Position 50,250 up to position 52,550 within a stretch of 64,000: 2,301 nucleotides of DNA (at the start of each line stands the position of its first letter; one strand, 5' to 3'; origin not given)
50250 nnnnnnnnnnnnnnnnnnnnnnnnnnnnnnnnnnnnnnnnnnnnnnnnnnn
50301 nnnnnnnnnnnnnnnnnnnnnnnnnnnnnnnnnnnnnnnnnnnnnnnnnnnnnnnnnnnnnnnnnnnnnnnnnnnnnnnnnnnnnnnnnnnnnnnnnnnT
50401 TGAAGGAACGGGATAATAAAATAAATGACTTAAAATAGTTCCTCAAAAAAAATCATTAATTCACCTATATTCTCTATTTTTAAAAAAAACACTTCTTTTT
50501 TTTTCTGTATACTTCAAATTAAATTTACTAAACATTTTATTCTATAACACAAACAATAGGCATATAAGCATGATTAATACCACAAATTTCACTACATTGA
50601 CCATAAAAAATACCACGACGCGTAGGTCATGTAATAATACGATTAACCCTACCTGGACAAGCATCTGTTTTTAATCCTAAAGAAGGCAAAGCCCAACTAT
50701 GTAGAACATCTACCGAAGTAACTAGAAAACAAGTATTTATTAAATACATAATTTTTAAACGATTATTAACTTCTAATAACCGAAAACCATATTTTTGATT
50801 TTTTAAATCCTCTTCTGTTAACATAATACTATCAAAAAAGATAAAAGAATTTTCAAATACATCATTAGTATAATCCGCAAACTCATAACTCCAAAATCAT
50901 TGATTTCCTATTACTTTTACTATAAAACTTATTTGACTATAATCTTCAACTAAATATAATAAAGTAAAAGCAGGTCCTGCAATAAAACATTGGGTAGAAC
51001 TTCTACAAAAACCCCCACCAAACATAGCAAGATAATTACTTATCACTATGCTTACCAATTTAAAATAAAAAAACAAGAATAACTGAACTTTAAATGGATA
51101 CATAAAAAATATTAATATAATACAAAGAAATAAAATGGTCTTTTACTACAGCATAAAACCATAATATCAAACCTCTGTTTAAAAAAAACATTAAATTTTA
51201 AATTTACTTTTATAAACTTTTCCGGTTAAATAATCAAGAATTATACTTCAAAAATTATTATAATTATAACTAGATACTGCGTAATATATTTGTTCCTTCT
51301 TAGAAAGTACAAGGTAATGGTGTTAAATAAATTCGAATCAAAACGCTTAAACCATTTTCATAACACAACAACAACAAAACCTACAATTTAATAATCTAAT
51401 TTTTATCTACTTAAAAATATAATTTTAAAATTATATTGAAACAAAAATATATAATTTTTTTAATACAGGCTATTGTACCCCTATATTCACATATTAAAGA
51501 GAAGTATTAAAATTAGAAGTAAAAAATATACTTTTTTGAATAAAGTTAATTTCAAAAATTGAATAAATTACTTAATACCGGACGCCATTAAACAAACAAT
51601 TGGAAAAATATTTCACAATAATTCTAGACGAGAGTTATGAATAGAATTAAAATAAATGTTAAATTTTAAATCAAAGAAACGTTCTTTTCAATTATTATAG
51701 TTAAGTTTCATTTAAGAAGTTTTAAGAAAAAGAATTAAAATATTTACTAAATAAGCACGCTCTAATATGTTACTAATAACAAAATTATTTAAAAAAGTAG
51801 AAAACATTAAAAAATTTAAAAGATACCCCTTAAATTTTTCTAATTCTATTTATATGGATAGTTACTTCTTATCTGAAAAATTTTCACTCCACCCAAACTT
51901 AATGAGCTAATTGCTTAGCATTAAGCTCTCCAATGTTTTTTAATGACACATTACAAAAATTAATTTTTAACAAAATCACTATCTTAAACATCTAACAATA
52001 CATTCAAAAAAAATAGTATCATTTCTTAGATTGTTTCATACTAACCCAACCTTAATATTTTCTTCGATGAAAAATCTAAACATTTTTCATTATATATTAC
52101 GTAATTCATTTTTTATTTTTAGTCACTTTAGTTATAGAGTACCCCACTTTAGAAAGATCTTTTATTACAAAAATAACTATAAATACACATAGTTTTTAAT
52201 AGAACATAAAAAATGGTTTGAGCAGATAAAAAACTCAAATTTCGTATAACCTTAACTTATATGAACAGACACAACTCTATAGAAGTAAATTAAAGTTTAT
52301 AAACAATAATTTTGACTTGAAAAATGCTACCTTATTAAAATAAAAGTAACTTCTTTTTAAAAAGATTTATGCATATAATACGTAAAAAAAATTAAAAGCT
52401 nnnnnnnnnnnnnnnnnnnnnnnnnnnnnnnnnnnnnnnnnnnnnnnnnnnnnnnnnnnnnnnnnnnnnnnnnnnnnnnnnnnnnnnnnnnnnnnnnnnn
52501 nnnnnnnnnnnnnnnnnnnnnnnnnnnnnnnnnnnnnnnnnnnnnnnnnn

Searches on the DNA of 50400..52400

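Call 26: search_rna_families(source=window, start=50400, end=52400, threshold=evalue, max_evalue=1)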
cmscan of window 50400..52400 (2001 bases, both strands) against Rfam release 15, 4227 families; matches with E-value up to 1: 1.
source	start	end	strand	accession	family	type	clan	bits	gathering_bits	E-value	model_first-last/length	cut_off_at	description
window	51852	51930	-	RF00029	Intron_gpII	Intron;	-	37.5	40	2.9e-05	1-77/77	no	Group II catalytic intron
